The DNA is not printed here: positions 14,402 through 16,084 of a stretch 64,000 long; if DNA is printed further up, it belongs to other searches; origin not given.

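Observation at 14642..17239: Two consecutive condensation-type domains, the second with the active site changed to HHAVADK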

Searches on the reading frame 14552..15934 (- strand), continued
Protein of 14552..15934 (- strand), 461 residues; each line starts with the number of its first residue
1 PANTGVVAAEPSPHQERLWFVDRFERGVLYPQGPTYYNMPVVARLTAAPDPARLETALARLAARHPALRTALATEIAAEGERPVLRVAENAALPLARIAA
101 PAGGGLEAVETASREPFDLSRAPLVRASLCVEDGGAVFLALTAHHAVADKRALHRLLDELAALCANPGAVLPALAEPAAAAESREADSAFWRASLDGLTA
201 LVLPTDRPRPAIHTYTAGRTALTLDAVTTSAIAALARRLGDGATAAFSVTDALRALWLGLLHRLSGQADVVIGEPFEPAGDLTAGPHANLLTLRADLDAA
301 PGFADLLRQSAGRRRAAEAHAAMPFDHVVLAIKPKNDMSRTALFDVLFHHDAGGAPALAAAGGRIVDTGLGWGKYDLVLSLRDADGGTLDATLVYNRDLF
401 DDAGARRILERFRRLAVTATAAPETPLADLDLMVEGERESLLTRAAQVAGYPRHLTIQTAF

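Call 50: find_encoding_contigs(protein=P0279, flank=10000, max_places=2)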
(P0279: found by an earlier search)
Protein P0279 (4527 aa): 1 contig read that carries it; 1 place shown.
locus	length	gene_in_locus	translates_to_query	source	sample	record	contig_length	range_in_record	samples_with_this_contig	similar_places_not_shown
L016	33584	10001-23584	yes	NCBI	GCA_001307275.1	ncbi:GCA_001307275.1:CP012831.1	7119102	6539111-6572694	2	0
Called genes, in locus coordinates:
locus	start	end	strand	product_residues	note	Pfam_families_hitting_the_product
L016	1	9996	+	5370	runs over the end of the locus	PF00668:Condensation, PF00501:AMP-binding, PF00550:PP-binding, PF13193:AMP-binding_C, PF00668:Condensation, PF00501:AMP-binding, PF00550:PP-binding, PF00668:Condensation, +12 more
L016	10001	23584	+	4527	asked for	PF00668:Condensation, PF00501:AMP-binding, PF13193:AMP-binding_C, PF00550:PP-binding, PF00668:Condensation, PF00501:AMP-binding, PF00550:PP-binding, PF13193:AMP-binding_C, +7 more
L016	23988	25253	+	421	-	PF03033:Glyco_transf_28, PF00201:UDPGT, PF06722:EryCIII-like_C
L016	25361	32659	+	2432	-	PF00668:Condensation, PF00501:AMP-binding, PF13193:AMP-binding_C, PF00550:PP-binding, PF00668:Condensation, PF00501:AMP-binding, PF00550:PP-binding, PF00975:Thioesterase, +1 more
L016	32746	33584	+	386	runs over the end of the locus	PF01494:FAD_binding_3, PF13450:NAD_binding_8 (faint)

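Call 54: find_encoding_contigs(protein=P0093, flank=10000, max_places=2)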
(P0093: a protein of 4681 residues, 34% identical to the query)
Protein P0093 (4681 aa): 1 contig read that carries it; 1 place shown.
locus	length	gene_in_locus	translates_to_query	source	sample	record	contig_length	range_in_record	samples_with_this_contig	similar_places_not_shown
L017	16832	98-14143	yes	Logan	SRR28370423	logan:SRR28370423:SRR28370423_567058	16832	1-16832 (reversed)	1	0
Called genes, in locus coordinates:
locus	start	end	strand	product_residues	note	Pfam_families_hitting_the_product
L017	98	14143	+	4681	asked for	PF00668:Condensation, PF00501:AMP-binding, PF00550:PP-binding, PF13193:AMP-binding_C, PF00668:Condensation, PF00501:AMP-binding, PF00550:PP-binding, PF00668:Condensation, +6 more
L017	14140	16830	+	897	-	?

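Call 55: find_encoding_contigs(protein=P0147, flank=10000, max_places=2)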
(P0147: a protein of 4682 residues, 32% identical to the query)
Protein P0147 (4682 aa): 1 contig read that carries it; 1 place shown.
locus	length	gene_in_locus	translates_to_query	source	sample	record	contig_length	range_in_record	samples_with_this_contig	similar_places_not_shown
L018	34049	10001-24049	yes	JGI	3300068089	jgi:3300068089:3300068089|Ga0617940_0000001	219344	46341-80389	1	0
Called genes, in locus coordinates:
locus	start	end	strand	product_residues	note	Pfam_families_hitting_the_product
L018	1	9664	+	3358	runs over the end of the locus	PF00668:Condensation, PF02310:B12-binding, PF00501:AMP-binding, PF08241:Methyltransf_11, PF08242:Methyltransf_12, PF13649:Methyltransf_25, PF13847:Methyltransf_31, PF00501:AMP-binding, +7 more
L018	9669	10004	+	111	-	-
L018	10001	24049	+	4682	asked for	PF00668:Condensation, PF00501:AMP-binding, PF00550:PP-binding, PF13193:AMP-binding_C, PF00668:Condensation, PF00501:AMP-binding, PF13193:AMP-binding_C, PF00550:PP-binding, +9 more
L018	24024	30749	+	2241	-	PF00501:AMP-binding, PF13193:AMP-binding_C, PF00550:PP-binding, PF00109:ketoacyl-synt, PF02801:Ketoacyl-synt_C, PF16197:KAsynt_C_assoc, PF22336:RhiE-like_linker, PF22621:CurL-like_PKS_C, +6 more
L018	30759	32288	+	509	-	-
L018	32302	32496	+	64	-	-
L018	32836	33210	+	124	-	PF07884:VKOR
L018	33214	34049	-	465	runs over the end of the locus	PF13173:AAA_14, PF13635:DUF4143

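Call 82: predict_structure(alignment_id=A1)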
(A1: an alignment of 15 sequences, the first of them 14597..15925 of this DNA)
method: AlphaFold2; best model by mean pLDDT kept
length: 443 residues; sequences in the alignment: 15
mean_pLDDT: 90.0   pTM: 0.90
mean pLDDT of the five models: 90.0, 89.0, 86.9, 86.7, 85.6
residues with pLDDT >= 90: 317; 70-90: 93; 50-70: 31; < 50: 2
segments of 3 or more residues with pLDDT < 50: none
pLDDT, mean of each block of 10 residues (from residue 1): 78 92 94 95 92 95 93 91 93 96 96 95 97 95 92 92 89 62 91 90 91 94 97 86 89 97 94 78 87 90 95 92 86 64 90 68 89 95 92 97 97 97 94 88 85
secondary structure, 60 per line:
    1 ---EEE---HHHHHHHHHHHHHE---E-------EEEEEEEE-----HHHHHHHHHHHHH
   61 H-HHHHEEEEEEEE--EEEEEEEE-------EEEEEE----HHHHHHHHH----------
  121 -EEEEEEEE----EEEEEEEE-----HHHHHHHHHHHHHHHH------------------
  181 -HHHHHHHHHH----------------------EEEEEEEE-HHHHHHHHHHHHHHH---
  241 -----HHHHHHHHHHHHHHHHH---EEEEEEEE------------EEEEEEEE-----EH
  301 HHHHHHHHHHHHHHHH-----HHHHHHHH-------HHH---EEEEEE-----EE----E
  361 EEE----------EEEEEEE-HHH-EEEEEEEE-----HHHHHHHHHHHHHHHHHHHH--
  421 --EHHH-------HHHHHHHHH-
elements in order: E4-6 H10-22 E35-42 H48-61 H63-66 E67-74 E77-84 E92-97 H102-110 E122-129 E134-141 H147-162 H182-191 E214-221 H223-237 H246-262 E266-273 E286-293 H300-316 H322-329 E343-348 E360-363 E374-380 E386-393 H399-418 H434-442

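Call 84: fold_search(model_id=the predicted structure, library=pdb)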
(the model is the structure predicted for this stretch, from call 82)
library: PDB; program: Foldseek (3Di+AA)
matches with E <= 10: 639; with E <= 0.001: 284
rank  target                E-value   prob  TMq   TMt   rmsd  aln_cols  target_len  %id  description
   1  6p1j_A                6.4e-40  1.00  0.81  0.40   4.0       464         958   29  The structure of condensation and adenylation domains of teixobactin-producing nonribosomal peptide synthetase Txo2 se (released 2019-05-29)
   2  6p1j_B                5.9e-39  1.00  0.78  0.39   4.3       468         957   29  The structure of condensation and adenylation domains of teixobactin-producing nonribosomal peptide synthetase Txo2 se (released 2019-05-29)
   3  6oyf                  7.5e-38  1.00  0.76  0.41   7.0       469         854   30  The structure of condensation and adenylation domains of teixobactin-producing nonribosomal peptide synthetase Txo1 seri (released 2019-05-29)
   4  6ozv                  9.4e-36  1.00  0.75  0.42   6.8       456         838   30  The structure of condensation and adenylation domains of teixobactin-producing nonribosomal peptide synthetase Txo1 seri (released 2019-05-29)
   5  6p4u                  1.5e-35  1.00  0.76  0.42   7.3       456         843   32  The structure of condensation and adenylation domains of teixobactin-producing nonribosomal peptide synthetase Txo1 seri (released 2019-06-12)
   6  6p3i                  5.0e-35  1.00  0.74  0.41   7.3       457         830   30  The structure of condensation and adenylation domains of teixobactin-producing nonribosomal peptide synthetase Txo1 seri (released 2019-06-05)
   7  7kvw_A                6.4e-35  1.00  0.79  0.69   4.4       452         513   28  Non-ribosomal didomain (holo-PCP-C) acceptor bound state (released 2021-03-24)
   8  8fx7_B                3.0e-34  1.00  0.79  0.68   4.5       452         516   28  Non-ribosomal PCP-C didomain (ester stabilised leucine) acceptor bound state (released 2023-06-21)
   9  8fx7_A                4.1e-34  1.00  0.79  0.69   4.5       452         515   28  Non-ribosomal PCP-C didomain (ester stabilised leucine) acceptor bound state (released 2023-06-21)
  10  7kw0_A                6.7e-34  1.00  0.78  0.68   4.5       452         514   29  Non-ribosomal didomain (stabilised glycine-PCP-C) acceptor bound state (released 2021-03-24)
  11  7kvw_B                8.6e-34  1.00  0.80  0.69   4.3       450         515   28  Non-ribosomal didomain (holo-PCP-C) acceptor bound state (released 2021-03-24)
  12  8fx6_B                9.1e-34  1.00  0.79  0.69   4.5       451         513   29  Non-ribosomal PCP-C didomain (amide stabilised leucine) acceptor bound state (released 2023-06-21)
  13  8fx6_A                1.4e-33  1.00  0.79  0.69   4.4       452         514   29  Non-ribosomal PCP-C didomain (amide stabilised leucine) acceptor bound state (released 2023-06-21)
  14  7kw0_B                1.9e-33  1.00  0.78  0.68   4.6       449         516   29  Non-ribosomal didomain (stabilised glycine-PCP-C) acceptor bound state (released 2021-03-24)
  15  6mg0_B                2.2e-33  1.00  0.81  0.23   3.6       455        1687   23  Crystal structure of a 5-domain construct of LgrA in the thiolation state (released 2019-11-20)
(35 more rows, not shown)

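Call 85: find_homologous_proteins(query=A1, max_evalue=1e-60)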
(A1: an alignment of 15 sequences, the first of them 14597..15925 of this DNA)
Query A1 (15 sequences) (443 aa, profile of the alignment): 55 proteins with E <= 1e-60 among 8000 candidates.
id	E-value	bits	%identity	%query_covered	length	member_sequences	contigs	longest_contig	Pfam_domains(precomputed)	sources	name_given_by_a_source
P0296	3.1e-203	694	32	91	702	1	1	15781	PF00668.26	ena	-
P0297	2.9e-188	645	33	98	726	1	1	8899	PF00668.26,PF00501.35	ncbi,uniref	ncbi:non-ribosomal peptide synthetase, partial [Pseudomonas sp. ZS001]|uniref:non-ribosomal peptide 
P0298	7.5e-171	587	35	97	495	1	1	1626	PF00668.26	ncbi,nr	ncbi:MAG: hypothetical protein GY757_59010, partial [bacterium]|nr:hypothetical protein [bacterium]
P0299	8.2e-168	577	33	98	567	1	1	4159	PF00668.26,PF00501.35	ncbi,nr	ncbi:MAG: AMP-binding protein, partial [bacterium]|nr:AMP-binding protein [bacterium]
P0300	1.3e-166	573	31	98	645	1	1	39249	PF00668.26,PF00501.35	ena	-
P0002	2.5e-164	566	30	95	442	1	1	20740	PF00668.26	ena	-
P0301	9.0e-161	554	38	98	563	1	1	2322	PF00668.26,PF00501.35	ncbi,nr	ncbi:MAG: AMP-binding protein, partial [Verrucomicrobia bacterium]|nr:AMP-binding protein [Verrucomi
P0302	1.4e-144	500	29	98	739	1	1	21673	PF00668.26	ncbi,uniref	ncbi:condensation domain-containing protein, partial [Chitinophaga sp. RCC_12]|uniref:condensation d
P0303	9.5e-140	485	31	93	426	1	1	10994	PF00668.26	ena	-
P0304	6.1e-130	452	31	89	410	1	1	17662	PF00668.26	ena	-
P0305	1.3e-127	445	26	97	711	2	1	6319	PF00668.26,PF00501.35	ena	-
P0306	4.0e-124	433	36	87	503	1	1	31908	PF00668.26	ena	-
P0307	1.1e-106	376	34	46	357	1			PF00668.26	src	-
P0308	7.1e-106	373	32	97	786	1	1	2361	PF00668.26,PF00501.35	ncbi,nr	ncbi:MAG: AMP-binding protein, partial [bacterium]|nr:AMP-binding protein [bacterium]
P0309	1.4e-105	372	34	96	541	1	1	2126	PF00668.26,PF00501.35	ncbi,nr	ncbi:MAG TPA: condensation domain-containing protein, partial [Longimicrobium sp.]|nr:condensation d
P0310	5.0e-105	370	29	97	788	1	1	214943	PF00668.26,PF13469.13,PF00501.35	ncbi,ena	-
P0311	5.0e-104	367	35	97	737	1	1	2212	PF00668.26,PF00550.32,PF13193.13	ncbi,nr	ncbi:MAG TPA: condensation domain-containing protein, partial [Longimicrobium sp.]|nr:condensation d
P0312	8.3e-101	356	31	97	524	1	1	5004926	PF00668.26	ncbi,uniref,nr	ncbi:condensation domain-containing protein [Pectobacterium atrosepticum]|uniref:condensation domain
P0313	1.3e-96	342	34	97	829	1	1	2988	PF00668.26,PF00501.35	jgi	jgi:amino acid adenylation domain-containing protein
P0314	1.7e-96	342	33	98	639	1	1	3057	PF00668.26,PF00501.35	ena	-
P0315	5.3e-96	340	33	95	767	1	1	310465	PF00668.26,PF00501.35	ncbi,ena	-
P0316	1.5e-93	332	32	93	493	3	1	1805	PF00668.26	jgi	-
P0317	1.5e-93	332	34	75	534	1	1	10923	PF00668.26,PF00550.32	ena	-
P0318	1.5e-92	329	32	97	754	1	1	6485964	PF00668.26,PF00550.32,PF00501.35,PF13193.13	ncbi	-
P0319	6.0e-91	324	32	96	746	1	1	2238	PF00668.26,PF00550.32,PF00501.35,PF13193.13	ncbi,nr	ncbi:MAG TPA: condensation domain-containing protein, partial [Longimicrobium sp.]|nr:condensation d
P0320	4.2e-90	321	33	90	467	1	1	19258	PF00668.26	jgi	jgi:non-ribosomal peptide synthetase component F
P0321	4.9e-90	321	35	91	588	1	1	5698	PF00668.26,PF00501.35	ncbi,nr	ncbi:MAG TPA: condensation domain-containing protein, partial [Longimicrobium sp.]|nr:condensation d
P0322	1.6e-89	319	34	96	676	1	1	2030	PF00668.26,PF00550.32,PF00501.35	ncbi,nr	ncbi:MAG TPA: condensation domain-containing protein, partial [Longimicrobiaceae bacterium]|nr:conde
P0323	1.7e-89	319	33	83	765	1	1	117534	PF00668.26,PF00550.32,PF13193.13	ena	-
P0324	4.0e-88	314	29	94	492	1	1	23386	PF00668.26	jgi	jgi:hypothetical protein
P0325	5.6e-85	304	33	96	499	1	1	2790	PF00668.26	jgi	jgi:hypothetical protein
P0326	6.5e-85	304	32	74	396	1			PF00668.26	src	-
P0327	1.7e-84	302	32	88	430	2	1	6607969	PF00668.26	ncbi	-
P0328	7.0e-84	300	30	93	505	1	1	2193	PF00668.26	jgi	jgi:hypothetical protein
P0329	4.7e-82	294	34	86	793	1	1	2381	PF00668.26,PF00501.35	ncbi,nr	ncbi:MAG TPA: condensation domain-containing protein, partial [Longimicrobiaceae bacterium]|nr:conde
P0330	4.6e-81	291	34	92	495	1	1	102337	PF00668.26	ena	-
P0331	5.9e-81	291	33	80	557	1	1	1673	PF00668.26,PF00550.32,PF13193.13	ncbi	ncbi:MAG: condensation domain-containing protein, partial [Lysobacter sp.]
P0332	2.2e-79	286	31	74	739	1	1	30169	PF00668.26,PF00501.35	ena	-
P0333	4.9e-77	278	32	74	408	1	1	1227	PF00668.26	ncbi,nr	ncbi:MAG TPA: condensation domain-containing protein, partial [Candidatus Limnocylindrales bacterium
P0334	1.0e-76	277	31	87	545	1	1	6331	PF00668.26,PF18563.7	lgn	-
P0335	2.2e-76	276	35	72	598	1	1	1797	PF00668.26,PF00550.32,PF13193.13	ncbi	ncbi:condensation domain-containing protein, partial [Lonsdalea populi]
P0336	2.4e-76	276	32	97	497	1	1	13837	PF00668.26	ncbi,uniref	ncbi:condensation domain-containing protein, partial [Nonomuraea lactucae]|uniref:condensation domai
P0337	3.6e-76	275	35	72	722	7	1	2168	PF00668.26,PF00550.32,PF00501.35,PF13193.13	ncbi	ncbi:condensation domain-containing protein, partial [Lonsdalea populi]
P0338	1.4e-75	273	35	72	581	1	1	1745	PF00668.26,PF00550.32,PF13193.13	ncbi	ncbi:non-ribosomal peptide synthetase, partial [Lonsdalea populi]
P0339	1.4e-75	273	35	72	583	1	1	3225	PF00668.26,PF00550.32,PF13193.13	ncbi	ncbi:non-ribosomal peptide synthetase, partial [Lonsdalea quercina]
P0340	1.6e-75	273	35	72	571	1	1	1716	PF00668.26,PF00550.32,PF13193.13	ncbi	ncbi:non-ribosomal peptide synthetase, partial [Lonsdalea populi]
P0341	2.8e-74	269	34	97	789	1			PF00668.26,PF00501.35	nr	nr:condensation domain-containing protein [uncultured bacterium]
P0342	2.5e-72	262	29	73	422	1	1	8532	PF00668.26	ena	-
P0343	1.3e-70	257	42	64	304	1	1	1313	PF00668.26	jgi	jgi:hypothetical protein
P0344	2.8e-66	242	37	59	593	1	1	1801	PF00668.26,PF00550.32,PF00501.35,PF13193.13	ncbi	ncbi:MAG TPA: condensation domain-containing protein, partial [Longimicrobiaceae bacterium]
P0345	4.8e-65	238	32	91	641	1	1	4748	PF00668.26,PF00501.35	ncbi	ncbi:MAG: condensation domain-containing protein, partial [Pseudoxanthomonas sp.]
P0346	1.1e-64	237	32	67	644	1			PF00668.26,PF00550.32,PF13193.13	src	-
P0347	2.1e-64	236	84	10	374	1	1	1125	PF00668.26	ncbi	ncbi:hypothetical protein CS379_07670, partial [Methylobacterium frigidaeris]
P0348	3.7e-63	232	31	85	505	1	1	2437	PF00668.26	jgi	jgi:hypothetical protein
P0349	9.3e-61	224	28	99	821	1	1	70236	PF00668.26,PF00202.28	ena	-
